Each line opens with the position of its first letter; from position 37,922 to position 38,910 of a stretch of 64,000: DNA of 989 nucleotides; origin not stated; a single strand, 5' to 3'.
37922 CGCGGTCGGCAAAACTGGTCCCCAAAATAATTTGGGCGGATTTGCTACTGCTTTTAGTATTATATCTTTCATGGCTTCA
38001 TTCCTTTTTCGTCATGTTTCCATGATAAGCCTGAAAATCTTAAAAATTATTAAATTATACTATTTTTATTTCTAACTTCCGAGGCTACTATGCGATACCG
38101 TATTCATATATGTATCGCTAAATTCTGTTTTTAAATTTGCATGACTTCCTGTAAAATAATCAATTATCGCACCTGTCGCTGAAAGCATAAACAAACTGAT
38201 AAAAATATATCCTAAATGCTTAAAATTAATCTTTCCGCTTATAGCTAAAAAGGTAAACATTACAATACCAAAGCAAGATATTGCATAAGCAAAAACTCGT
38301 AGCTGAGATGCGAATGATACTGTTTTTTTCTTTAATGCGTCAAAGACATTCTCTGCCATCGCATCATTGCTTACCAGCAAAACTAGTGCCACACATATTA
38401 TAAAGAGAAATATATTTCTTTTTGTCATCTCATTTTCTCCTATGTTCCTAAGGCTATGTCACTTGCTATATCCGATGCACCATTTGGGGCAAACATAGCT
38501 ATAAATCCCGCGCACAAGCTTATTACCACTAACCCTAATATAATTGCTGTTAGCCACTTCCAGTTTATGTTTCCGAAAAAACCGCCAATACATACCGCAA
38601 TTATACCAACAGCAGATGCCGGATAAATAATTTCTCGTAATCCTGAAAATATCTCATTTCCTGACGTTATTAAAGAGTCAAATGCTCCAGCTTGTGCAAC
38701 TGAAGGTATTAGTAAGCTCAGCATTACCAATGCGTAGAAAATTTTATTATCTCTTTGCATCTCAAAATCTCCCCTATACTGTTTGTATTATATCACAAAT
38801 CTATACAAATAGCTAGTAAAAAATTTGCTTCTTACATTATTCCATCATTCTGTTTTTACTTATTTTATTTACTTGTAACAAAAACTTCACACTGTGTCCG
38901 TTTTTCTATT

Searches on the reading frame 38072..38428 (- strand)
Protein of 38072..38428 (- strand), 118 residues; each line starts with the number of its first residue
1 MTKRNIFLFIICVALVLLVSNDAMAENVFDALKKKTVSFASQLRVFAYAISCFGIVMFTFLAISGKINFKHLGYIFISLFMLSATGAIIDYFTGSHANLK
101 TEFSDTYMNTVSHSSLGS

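Call 7: search_protein_families(library=pfam, proteins=[window:38072-38428:-], max_evalue=0.001)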
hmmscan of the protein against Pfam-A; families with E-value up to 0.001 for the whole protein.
window:38072-38428:- (118 aa): 1 family
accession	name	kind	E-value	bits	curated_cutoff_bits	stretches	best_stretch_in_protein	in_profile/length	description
PF04956.18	TrbC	-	3.3e-05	24.5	27.9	1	2-92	7-98/98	TrbC/VIRB2 pilin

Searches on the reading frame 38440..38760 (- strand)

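Call 7: search_protein_families(library=pfam, proteins=[window:38440-38760:-], max_evalue=0.001)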
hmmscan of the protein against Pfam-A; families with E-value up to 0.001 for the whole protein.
window:38440-38760:- (106 aa): 1 family
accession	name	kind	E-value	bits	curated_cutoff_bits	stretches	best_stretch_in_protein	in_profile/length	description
PF04956.18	TrbC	-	5.1e-08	33.5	27.9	1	7-90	13-98/98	TrbC/VIRB2 pilin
